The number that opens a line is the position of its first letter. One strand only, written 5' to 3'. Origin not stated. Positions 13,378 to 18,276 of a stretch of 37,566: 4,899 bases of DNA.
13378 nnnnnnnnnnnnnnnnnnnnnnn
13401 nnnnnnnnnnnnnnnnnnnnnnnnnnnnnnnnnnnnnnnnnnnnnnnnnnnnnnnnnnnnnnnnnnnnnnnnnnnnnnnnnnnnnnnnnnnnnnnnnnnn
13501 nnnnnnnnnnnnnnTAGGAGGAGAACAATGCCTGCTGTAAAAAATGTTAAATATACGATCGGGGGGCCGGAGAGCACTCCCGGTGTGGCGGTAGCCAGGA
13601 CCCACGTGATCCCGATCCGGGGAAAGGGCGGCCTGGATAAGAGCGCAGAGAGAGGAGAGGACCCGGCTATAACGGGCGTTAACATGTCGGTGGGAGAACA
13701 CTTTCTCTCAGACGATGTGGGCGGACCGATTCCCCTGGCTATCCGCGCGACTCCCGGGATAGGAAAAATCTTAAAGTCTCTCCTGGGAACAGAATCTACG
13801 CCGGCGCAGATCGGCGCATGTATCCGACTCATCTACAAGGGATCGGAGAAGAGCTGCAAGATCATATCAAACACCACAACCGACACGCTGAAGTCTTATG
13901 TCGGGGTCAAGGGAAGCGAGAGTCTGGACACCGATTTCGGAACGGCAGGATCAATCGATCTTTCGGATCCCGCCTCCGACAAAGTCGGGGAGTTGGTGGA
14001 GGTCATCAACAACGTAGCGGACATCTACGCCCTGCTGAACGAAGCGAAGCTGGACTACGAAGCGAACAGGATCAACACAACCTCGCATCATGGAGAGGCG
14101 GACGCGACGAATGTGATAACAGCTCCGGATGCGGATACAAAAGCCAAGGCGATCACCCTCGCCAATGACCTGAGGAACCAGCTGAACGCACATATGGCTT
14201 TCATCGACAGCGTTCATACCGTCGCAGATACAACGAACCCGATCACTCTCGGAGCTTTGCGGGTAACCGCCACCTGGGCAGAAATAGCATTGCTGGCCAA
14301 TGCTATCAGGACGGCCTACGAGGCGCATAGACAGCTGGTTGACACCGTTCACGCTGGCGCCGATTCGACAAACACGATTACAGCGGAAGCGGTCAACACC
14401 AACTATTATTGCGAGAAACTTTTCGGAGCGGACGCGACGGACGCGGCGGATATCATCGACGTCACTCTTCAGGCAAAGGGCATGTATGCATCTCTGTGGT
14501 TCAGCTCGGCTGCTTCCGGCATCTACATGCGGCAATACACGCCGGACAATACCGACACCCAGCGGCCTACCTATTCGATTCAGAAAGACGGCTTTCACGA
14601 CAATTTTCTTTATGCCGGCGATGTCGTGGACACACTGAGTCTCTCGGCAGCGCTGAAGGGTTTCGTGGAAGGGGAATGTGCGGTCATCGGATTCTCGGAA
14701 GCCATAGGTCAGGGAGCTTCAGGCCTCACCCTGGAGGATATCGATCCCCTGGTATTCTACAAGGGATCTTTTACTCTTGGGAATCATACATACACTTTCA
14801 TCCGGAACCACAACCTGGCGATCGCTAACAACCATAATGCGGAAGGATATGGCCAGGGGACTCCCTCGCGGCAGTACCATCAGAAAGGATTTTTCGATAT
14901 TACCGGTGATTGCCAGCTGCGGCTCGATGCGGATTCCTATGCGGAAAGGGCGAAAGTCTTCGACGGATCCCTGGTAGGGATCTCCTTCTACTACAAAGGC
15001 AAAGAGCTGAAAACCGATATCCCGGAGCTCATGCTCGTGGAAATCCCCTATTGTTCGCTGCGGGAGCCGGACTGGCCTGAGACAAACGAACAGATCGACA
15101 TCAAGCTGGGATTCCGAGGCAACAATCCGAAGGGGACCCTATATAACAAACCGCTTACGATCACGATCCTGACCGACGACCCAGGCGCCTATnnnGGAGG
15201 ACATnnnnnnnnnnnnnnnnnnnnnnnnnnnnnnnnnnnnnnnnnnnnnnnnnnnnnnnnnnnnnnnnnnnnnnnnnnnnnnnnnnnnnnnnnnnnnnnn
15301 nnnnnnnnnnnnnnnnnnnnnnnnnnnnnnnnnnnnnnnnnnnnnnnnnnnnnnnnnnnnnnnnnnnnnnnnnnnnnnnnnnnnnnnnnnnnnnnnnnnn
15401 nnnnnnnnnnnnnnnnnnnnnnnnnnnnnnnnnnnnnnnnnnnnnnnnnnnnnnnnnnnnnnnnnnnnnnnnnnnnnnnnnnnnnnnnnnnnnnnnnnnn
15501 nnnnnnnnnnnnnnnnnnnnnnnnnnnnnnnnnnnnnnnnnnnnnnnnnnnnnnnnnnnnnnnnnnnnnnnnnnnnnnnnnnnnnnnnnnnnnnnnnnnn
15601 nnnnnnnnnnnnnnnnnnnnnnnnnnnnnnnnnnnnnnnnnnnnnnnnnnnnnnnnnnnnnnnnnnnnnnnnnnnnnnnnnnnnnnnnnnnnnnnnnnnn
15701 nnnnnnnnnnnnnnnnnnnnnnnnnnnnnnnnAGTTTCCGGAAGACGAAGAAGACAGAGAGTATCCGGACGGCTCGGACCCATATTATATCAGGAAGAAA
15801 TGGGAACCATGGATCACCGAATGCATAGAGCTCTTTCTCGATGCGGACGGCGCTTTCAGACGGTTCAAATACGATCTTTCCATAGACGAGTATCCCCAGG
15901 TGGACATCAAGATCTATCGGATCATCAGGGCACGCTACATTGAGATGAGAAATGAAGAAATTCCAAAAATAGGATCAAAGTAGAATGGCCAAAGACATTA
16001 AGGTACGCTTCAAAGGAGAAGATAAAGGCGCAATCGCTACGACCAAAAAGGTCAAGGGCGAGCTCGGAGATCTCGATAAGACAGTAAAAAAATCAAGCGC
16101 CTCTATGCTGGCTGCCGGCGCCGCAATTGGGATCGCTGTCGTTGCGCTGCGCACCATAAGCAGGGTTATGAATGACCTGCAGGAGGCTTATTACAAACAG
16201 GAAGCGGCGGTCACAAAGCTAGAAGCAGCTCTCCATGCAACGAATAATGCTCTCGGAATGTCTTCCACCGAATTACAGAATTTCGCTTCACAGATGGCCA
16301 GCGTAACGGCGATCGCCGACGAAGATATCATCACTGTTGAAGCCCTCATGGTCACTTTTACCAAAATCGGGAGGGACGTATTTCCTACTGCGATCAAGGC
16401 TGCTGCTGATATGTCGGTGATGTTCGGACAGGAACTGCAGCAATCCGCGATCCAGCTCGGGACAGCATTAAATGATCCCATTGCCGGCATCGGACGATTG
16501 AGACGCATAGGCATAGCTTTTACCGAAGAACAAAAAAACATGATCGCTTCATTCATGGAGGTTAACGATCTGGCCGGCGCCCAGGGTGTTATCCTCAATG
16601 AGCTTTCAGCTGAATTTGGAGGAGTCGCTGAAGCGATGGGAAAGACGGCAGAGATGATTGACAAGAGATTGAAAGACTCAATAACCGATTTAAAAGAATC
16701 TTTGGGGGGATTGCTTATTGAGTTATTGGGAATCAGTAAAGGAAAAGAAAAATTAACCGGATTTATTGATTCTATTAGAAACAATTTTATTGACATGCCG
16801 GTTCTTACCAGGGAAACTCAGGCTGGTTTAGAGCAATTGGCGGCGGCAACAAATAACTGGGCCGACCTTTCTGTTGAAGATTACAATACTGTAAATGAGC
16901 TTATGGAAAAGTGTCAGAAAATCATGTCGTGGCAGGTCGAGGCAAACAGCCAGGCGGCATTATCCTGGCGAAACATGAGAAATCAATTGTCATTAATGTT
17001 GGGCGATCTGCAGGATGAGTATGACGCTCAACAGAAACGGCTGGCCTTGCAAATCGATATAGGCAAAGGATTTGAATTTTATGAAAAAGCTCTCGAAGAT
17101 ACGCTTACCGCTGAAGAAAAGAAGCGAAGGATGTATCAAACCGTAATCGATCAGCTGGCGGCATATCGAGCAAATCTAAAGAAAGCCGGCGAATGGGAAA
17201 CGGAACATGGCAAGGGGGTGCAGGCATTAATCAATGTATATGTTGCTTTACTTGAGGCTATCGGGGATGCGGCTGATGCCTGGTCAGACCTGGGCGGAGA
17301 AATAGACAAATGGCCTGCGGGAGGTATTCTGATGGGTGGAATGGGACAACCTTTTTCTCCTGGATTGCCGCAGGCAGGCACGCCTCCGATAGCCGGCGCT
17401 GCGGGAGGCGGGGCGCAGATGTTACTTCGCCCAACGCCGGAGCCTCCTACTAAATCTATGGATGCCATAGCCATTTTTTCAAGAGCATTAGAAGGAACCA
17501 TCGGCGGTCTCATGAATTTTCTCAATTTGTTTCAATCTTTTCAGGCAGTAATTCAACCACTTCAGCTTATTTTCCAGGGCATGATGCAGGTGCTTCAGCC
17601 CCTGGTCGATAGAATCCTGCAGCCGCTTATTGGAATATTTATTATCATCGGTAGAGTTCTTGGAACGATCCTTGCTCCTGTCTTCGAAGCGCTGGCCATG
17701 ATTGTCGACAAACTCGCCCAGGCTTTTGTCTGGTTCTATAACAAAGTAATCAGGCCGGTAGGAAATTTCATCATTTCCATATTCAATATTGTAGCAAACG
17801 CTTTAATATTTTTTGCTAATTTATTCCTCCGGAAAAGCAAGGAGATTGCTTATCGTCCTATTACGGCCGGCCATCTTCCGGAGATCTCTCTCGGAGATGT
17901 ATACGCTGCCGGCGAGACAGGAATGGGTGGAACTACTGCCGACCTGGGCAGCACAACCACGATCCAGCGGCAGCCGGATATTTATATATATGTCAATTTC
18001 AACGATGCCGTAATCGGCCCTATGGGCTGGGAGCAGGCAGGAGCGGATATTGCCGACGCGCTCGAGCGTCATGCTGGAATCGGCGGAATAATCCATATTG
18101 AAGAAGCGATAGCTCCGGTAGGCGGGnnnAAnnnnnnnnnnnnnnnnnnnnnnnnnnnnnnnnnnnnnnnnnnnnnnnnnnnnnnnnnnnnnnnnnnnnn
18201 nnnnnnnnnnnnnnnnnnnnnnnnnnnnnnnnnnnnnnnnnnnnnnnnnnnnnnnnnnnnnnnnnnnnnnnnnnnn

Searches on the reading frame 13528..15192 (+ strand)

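Call 7: search_protein_families(library=pfam, proteins=[window:13528-15192:+], max_evalue=0.01)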
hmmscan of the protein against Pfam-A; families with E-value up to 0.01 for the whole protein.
window:13528-15192:+ (555 aa): 1 family
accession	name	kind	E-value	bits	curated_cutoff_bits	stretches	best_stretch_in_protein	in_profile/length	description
PF18906.5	Phage_tube_2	-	4e-17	63.1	27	1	267-475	36-223/266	Phage tail tube protein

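Call 8: search_protein_families(library=phrogs, proteins=[window:13528-15192:+], max_evalue=0.01)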
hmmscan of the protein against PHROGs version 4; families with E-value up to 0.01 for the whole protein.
window:13528-15192:+ (555 aa): 1 family
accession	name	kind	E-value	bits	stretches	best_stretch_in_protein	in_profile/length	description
phrog_290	-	tail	1.5e-16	61.8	1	13-541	24-323/411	minor tail protein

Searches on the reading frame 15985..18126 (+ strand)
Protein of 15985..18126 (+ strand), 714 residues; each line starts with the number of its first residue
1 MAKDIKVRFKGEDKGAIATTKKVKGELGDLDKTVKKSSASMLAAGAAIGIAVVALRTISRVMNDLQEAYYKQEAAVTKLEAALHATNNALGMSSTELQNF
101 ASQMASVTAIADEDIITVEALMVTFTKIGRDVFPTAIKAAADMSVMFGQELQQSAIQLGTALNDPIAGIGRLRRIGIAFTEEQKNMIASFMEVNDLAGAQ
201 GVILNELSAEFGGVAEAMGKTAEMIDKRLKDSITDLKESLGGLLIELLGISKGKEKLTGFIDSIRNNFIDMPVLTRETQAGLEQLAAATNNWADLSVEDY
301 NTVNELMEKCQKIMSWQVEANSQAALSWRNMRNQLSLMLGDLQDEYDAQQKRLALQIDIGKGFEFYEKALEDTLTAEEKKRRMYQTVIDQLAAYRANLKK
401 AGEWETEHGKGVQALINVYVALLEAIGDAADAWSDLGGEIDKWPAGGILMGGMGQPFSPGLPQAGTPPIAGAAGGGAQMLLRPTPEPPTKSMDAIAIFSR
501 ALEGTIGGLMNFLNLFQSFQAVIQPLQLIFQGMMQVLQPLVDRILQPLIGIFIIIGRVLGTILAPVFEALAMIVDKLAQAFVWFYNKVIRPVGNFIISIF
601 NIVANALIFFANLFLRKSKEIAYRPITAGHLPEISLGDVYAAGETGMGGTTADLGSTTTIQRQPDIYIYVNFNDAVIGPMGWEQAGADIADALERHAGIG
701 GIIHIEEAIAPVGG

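Call 7: search_protein_families(library=pfam, proteins=[window:15985-18126:+], max_evalue=0.01)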
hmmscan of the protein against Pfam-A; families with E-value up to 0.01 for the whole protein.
window:15985-18126:+ (714 aa): 1 family
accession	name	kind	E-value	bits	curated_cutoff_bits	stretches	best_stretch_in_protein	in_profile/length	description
PF06791.18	TMP_2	-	1.3e-08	35.3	30.2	1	27-174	52-194/208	Prophage tail length tape measure protein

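Call 8: search_protein_families(library=phrogs, proteins=[window:15985-18126:+], max_evalue=0.01)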
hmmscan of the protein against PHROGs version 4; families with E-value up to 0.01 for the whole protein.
window:15985-18126:+ (714 aa): 13 families
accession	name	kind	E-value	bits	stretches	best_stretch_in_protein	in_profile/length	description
phrog_27166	-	tail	8.1e-25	88.2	1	51-249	55-254/751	tail length tape measure protein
phrog_26084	-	tail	2.6e-10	40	1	42-217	248-422/1263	tail length tape measure protein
phrog_1538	-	tail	3.7e-10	40.2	1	151-403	181-411/811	tail length tape measure protein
phrog_36688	-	tail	4.4e-10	38.7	1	517-613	1399-1495/1600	tail length tape measure protein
phrog_167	-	tail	5.7e-09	35.3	1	11-616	163-631/1555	tail length tape measure protein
phrog_971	-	lysis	1.3e-06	28.4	1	498-606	573-681/1338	endolysin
phrog_4197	-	tail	3.2e-05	22.8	1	521-603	946-1049/1783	tail length tape measure protein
phrog_6090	-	tail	4.9e-05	22.1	1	515-607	914-1015/1853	tail length tape measure protein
phrog_24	-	tail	0.00031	19.9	1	68-406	331-614/1151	tail length tape measure protein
phrog_9228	-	tail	0.00052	19.3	1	149-223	340-424/1425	tail length tape measure protein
phrog_5493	-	tail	0.0006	19.2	1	515-603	716-804/1102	tail length tape measure protein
phrog_1535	-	tail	0.00085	18.5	1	403-607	599-738/1152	tail length tape measure protein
phrog_305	-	tail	0.0015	18.2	0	413-609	386-565/1001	tail length tape measure protein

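Call 13: find_homologous_proteins(query=window:15985-18126:+, max_evalue=0.001)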
Query window:15985-18126:+ (714 aa): 189 proteins with E <= 0.001 among 8000 candidates; the best 120 are listed.
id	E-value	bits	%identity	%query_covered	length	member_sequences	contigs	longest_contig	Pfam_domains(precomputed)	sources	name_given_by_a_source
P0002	6.5e-189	648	52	99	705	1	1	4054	-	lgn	-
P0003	9.4e-131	456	40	98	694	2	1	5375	PF06791.19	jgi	-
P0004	3.3e-116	408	39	100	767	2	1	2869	-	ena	-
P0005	6.0e-94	334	39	59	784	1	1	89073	PF06791.19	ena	-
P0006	2.6e-84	303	33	93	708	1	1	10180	PF06791.19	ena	-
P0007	2.4e-80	289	31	96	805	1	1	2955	PF06791.19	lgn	-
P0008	1.9e-78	283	35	82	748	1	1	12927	PF06791.19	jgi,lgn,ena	-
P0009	4.8e-75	272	42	37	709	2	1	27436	PF06791.19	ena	-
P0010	3.6e-72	262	31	97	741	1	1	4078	PF06791.19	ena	-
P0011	3.4e-70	256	32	91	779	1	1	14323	PF06791.19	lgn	-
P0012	2.9e-68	250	30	99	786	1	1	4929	PF06791.19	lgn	-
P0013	5.5e-67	245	55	34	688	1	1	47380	PF06791.19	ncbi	-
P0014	8.9e-67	245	54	34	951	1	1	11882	PF06791.19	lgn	-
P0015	1.6e-66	244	61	30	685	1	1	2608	PF06791.19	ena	-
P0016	2.0e-65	240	44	45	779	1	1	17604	PF06791.19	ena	-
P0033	8.6e-57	212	46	36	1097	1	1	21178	PF06791.19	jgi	jgi:hypothetical protein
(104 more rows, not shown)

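Call 80: search_protein_families(library=ncbifam, proteins=[window:15985-18126:+], max_evalue=0.01)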
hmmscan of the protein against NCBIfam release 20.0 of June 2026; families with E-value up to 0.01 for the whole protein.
window:15985-18126:+ (714 aa): 0 families

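Call 93: find_encoding_contigs(protein=P0005, flank=10000, max_places=1)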
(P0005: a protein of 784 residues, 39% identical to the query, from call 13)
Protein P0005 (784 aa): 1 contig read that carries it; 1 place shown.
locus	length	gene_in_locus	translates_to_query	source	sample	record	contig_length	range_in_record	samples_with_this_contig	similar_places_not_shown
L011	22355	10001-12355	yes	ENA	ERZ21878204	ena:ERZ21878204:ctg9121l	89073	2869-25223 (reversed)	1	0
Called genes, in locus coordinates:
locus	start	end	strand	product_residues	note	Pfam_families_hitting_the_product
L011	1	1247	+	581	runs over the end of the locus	PF03354:TerL_ATPase, PF20441:TerL_nuclease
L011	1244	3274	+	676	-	PF04860:Phage_portal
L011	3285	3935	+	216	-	PF04586:Peptidase_S78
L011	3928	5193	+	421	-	PF05065:Phage_capsid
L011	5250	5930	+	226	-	-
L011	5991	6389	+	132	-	-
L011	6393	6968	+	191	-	PF24163:HCP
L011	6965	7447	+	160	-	-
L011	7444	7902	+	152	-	-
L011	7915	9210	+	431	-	PF18906:Phage_tube_2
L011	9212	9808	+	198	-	-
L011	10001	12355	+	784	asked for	PF06791:TMP_2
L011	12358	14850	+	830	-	-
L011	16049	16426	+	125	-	-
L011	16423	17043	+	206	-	-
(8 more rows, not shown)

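Call 94: find_encoding_contigs(protein=P0016, flank=10000, max_places=1)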
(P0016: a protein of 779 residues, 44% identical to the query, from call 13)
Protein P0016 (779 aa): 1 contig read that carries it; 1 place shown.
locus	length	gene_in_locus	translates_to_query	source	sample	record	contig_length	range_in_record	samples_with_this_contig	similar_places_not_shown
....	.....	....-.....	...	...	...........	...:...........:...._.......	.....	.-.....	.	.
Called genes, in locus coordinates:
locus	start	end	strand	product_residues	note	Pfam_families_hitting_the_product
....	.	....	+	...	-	?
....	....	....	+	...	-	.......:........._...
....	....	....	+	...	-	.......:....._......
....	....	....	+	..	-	-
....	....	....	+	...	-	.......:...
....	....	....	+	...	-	-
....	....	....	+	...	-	-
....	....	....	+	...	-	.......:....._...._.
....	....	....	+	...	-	-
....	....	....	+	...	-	-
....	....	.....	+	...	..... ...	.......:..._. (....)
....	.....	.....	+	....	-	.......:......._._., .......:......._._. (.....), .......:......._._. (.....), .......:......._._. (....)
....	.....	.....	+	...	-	-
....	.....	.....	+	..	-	-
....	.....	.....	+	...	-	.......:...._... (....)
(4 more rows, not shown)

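Call 95: find_encoding_contigs(protein=P0033, flank=10000, max_places=1)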
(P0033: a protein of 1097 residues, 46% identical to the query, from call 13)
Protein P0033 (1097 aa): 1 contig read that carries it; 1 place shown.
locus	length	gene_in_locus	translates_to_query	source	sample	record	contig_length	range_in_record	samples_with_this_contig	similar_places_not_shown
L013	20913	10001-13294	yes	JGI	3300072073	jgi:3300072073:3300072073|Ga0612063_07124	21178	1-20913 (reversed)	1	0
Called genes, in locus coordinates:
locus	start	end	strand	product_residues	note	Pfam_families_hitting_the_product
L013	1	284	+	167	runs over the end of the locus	PF05119:Terminase_4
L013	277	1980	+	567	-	PF03354:TerL_ATPase, PF20441:TerL_nuclease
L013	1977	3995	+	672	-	PF04860:Phage_portal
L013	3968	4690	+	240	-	PF04586:Peptidase_S78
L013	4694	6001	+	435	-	PF05065:Phage_capsid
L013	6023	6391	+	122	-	-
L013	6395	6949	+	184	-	PF24163:HCP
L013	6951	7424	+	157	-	-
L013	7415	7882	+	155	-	-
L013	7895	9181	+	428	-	PF18906:Phage_tube_2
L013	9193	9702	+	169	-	-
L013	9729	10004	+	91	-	-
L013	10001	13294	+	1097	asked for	PF06791:TMP_2 (weak)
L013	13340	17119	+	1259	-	-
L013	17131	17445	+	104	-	-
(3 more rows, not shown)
